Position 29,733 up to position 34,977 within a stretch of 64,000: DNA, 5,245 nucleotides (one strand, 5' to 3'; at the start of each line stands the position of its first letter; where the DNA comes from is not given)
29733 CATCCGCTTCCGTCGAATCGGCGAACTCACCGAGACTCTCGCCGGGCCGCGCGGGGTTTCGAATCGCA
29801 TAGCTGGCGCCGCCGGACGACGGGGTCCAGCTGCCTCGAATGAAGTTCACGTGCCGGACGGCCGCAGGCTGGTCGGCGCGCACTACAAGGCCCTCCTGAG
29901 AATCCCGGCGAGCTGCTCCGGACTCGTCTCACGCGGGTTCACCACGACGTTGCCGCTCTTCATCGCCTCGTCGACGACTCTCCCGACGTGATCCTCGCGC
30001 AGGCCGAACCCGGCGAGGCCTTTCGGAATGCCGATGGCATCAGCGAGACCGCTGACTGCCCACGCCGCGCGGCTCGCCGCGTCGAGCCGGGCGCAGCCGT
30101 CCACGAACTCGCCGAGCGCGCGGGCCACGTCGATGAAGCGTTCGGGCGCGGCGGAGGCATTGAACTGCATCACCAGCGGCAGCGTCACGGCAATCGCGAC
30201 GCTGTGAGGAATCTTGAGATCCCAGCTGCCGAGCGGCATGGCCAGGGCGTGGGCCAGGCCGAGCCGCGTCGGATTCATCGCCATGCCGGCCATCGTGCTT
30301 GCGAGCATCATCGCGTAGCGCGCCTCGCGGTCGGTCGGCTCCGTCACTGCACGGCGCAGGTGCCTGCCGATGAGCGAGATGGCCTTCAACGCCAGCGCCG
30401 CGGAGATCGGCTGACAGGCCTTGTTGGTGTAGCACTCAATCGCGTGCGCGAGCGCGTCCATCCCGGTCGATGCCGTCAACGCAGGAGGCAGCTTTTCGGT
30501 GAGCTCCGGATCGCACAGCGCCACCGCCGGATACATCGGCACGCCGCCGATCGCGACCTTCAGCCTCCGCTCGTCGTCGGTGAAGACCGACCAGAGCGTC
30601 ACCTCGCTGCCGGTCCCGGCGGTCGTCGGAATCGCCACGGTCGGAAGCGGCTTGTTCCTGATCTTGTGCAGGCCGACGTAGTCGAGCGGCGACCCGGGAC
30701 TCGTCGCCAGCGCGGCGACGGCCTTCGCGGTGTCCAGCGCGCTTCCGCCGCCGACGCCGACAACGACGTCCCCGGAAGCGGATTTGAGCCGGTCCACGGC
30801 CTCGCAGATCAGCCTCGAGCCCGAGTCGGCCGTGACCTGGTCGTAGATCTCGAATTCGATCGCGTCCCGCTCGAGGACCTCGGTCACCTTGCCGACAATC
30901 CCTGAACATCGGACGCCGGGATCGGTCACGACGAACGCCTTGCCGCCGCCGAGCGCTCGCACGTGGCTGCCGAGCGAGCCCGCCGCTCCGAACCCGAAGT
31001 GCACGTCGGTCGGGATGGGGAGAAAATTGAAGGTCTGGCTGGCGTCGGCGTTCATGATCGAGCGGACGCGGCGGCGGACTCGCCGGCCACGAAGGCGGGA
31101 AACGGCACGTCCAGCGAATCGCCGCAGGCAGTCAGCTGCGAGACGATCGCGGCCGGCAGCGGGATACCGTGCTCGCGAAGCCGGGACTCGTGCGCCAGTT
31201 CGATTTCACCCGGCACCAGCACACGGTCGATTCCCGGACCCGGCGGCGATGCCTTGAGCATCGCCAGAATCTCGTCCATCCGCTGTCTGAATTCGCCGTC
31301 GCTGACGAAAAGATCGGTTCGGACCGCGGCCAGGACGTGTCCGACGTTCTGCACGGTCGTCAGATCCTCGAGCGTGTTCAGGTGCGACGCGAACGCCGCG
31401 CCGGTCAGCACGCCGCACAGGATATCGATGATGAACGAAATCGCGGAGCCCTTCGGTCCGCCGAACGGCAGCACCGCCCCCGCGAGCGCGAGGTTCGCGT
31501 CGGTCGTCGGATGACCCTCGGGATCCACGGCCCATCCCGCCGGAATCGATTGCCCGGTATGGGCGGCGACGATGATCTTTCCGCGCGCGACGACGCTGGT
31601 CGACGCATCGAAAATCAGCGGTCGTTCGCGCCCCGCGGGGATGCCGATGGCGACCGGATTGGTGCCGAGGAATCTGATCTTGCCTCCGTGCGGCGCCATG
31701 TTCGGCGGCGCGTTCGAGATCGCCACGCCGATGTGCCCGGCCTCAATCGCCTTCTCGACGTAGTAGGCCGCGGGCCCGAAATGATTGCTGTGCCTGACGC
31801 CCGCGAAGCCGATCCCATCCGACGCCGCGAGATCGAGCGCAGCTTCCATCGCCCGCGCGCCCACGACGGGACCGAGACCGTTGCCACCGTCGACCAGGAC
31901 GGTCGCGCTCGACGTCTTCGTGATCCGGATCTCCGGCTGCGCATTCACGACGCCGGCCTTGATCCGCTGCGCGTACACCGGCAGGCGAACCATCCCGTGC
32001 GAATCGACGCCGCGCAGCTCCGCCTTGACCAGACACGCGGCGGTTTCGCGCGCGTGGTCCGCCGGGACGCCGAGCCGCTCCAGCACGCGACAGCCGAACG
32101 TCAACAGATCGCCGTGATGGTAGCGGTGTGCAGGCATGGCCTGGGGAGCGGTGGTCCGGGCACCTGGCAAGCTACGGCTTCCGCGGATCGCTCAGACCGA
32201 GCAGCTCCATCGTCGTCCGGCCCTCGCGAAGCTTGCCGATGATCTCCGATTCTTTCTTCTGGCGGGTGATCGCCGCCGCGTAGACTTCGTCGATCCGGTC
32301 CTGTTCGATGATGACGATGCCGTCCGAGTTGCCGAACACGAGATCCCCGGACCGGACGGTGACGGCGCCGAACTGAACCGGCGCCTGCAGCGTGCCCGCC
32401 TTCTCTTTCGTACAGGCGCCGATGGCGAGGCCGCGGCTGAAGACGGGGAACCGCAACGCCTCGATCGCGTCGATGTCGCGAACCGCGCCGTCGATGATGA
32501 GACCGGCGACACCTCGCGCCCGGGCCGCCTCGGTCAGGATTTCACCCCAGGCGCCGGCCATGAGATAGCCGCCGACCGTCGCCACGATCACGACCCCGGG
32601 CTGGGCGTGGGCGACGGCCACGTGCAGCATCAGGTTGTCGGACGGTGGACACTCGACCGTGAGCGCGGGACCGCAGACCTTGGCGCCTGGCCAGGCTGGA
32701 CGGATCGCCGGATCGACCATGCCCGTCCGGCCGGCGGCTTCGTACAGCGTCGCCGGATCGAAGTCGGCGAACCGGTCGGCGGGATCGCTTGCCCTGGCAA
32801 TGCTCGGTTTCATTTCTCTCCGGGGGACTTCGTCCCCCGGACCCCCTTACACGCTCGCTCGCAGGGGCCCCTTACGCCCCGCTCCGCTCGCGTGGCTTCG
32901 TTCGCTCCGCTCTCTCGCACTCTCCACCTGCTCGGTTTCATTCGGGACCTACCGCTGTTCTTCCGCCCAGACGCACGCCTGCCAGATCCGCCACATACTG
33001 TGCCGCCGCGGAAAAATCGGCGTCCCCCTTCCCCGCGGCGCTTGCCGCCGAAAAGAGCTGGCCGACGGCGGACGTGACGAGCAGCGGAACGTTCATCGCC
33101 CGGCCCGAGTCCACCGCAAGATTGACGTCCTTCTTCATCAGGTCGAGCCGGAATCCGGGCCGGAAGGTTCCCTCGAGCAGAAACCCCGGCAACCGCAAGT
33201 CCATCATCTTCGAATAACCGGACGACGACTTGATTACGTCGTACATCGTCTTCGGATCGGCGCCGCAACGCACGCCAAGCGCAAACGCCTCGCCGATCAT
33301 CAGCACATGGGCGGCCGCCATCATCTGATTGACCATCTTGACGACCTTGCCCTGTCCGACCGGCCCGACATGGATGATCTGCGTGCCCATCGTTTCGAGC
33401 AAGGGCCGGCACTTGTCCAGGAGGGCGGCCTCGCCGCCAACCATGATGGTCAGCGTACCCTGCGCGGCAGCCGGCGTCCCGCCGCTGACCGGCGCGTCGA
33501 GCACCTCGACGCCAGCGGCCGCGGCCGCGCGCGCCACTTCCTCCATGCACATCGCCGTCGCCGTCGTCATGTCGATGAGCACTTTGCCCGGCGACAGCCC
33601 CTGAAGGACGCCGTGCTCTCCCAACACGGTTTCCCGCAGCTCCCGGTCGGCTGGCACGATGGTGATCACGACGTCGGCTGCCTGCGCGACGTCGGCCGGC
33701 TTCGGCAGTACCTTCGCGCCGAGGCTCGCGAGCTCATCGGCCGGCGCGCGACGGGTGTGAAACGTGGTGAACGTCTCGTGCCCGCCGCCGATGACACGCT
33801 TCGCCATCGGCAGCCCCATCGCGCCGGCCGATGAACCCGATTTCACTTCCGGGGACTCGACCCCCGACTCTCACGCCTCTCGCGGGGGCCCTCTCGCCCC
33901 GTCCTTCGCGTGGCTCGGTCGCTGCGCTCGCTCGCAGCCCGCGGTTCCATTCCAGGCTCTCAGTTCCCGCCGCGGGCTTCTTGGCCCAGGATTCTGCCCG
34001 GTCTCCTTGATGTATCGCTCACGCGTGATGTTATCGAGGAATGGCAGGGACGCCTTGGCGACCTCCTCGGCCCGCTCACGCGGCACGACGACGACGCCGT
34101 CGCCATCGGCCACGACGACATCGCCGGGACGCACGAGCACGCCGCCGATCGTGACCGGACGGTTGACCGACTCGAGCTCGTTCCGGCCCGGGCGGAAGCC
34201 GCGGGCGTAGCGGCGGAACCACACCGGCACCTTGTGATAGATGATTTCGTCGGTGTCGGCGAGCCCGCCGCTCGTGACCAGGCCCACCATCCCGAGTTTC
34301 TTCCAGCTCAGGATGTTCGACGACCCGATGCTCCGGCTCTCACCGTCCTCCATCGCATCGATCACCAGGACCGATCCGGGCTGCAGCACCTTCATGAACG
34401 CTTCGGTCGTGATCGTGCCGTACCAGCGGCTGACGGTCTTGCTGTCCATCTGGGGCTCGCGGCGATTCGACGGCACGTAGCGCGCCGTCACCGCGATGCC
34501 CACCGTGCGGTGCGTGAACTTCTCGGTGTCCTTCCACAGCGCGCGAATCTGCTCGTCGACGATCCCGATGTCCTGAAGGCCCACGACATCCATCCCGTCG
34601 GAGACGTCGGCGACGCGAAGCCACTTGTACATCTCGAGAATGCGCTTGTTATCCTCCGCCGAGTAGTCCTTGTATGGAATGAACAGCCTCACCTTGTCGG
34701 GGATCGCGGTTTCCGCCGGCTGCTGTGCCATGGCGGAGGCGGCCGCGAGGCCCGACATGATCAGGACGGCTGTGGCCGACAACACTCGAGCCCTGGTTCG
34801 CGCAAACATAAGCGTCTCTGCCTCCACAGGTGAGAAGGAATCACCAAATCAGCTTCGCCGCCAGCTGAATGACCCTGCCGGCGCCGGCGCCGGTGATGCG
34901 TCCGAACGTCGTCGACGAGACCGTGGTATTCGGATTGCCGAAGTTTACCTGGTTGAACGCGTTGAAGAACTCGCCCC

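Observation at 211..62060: Intergenic spacers are colonised by a transcription-polar system of mosaic repeats built from 6-8-nt tandem units (BIME/REP-like)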

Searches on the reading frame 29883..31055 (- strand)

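Call 25: search_protein_families(library=pfam, proteins=[window:29883-31055:-])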
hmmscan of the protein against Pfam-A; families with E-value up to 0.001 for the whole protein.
window:29883-31055:- (390 aa): 3 families
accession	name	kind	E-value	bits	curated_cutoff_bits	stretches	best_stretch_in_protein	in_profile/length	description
PF25137.1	ADH_Fe_C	-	3.6e-50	170.8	27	1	194-389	1-193/194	Fe-containing alcohol dehydrogenase family, C-terminal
PF00465.25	Fe-ADH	-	1e-46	159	31.3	1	15-183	1-168/168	Iron-containing alcohol dehydrogenase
PF13685.12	Fe-ADH_2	-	1.2e-11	45.3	28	1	21-118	3-98/149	Iron-containing alcohol dehydrogenase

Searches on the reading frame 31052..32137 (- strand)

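Call 25: search_protein_families(library=pfam, proteins=[window:31052-32137:-])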
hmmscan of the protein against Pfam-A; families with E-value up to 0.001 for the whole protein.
window:31052-32137:- (361 aa): 1 family
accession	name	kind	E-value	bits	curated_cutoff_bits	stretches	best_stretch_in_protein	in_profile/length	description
PF02615.19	Ldh_2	-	5.6e-119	397.6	38.8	1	10-335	5-332/333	Malate/L-lactate dehydrogenase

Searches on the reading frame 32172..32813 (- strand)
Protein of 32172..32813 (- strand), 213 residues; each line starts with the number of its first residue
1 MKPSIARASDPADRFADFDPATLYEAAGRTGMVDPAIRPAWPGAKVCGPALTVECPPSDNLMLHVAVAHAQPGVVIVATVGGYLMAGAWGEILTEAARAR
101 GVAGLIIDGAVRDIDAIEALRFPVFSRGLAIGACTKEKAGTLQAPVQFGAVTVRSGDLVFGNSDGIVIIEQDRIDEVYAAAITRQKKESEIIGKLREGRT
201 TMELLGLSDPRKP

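Call 25: search_protein_families(library=pfam, proteins=[window:32172-32813:-])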
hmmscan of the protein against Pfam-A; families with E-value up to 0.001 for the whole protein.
window:32172-32813:- (213 aa): 1 family
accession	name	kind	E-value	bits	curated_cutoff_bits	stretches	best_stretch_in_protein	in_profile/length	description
PF03737.21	RraA-like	-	3.9e-43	147.7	24.5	1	23-168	4-152/152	Aldolase/RraA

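Call 29: find_encoding_contigs(protein=window:32172-32813:-, flank=10000, max_places=8)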
Protein window:32172-32813:- (213 aa): 2 contigs read that carry it; 2 places shown.
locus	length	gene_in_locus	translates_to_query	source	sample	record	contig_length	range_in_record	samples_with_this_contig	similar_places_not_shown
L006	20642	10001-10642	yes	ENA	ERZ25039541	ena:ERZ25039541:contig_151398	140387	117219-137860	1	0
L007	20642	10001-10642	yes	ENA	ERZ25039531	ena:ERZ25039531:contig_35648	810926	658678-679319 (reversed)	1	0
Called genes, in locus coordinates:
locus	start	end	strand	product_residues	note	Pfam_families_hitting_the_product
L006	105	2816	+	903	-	PF25183:OMP_b-brl_4, PF00593:TonB_dep_Rec_b-barrel (weak)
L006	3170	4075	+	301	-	PF13354:Beta-lactamase2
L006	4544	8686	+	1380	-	PF13620:CarboxypepD_reg, PF13715:CarbopepD_reg_2, PF25183:OMP_b-brl_4, PF03737:RraA-like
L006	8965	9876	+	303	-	PF03446:NAD_binding_2, PF03807:F420_oxidored (weak), PF14833:NAD_binding_11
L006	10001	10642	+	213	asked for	PF03737:RraA-like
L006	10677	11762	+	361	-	PF02615:Ldh_2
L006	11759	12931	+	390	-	PF00465:Fe-ADH, PF13685:Fe-ADH_2, PF25137:ADH_Fe_C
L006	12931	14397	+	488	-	PF00171:Aldedh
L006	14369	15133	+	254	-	PF00392:GntR, PF07729:FCD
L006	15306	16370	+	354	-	PF12006:DUF3500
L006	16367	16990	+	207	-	-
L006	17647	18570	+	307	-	PF07690:MFS_1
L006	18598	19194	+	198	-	PF00701:DHDPS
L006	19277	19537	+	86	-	-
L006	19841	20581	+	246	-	-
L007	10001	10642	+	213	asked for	PF03737:RraA-like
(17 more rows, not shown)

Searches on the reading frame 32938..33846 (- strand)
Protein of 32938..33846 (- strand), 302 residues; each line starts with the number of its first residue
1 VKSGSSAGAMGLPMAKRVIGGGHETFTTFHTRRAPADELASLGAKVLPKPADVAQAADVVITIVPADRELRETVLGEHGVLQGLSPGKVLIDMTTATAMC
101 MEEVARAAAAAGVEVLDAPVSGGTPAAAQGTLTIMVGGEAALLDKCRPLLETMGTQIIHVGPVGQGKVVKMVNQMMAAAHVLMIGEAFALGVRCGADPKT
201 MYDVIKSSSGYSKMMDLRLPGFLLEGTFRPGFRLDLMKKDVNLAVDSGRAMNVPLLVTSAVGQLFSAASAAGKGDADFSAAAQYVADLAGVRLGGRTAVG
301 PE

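Call 25: search_protein_families(library=pfam, proteins=[window:32938-33846:-])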
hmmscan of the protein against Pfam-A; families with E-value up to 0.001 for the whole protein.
window:32938-33846:- (302 aa): 2 families
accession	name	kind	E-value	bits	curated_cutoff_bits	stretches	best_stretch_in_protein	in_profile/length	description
PF03446.21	NAD_binding_2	-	1.1e-40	139.8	21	1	8-161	8-161/161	NAD binding domain of 6-phosphogluconate dehydrogenase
PF14833.11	NAD_binding_11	-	7.4e-40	136.4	30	1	164-284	1-121/122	NAD-binding of NADP-dependent 3-hydroxyisobutyrate dehydrogenase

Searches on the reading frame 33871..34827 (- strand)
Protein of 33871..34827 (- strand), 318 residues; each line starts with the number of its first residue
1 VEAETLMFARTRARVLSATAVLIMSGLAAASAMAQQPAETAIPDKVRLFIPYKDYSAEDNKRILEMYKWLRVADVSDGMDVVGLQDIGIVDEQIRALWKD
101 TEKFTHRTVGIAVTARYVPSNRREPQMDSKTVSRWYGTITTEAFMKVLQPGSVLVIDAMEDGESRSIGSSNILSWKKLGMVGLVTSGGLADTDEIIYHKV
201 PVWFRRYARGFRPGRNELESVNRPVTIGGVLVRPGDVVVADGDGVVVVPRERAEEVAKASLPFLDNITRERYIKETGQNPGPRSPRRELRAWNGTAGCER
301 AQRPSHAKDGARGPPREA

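Call 25: search_protein_families(library=pfam, proteins=[window:33871-34827:-])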
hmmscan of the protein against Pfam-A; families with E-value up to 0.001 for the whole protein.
window:33871-34827:- (318 aa): 1 family
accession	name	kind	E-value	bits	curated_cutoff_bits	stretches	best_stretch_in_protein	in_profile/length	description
PF03737.21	RraA-like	-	6.7e-23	82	24.5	1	73-247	2-152/152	Aldolase/RraA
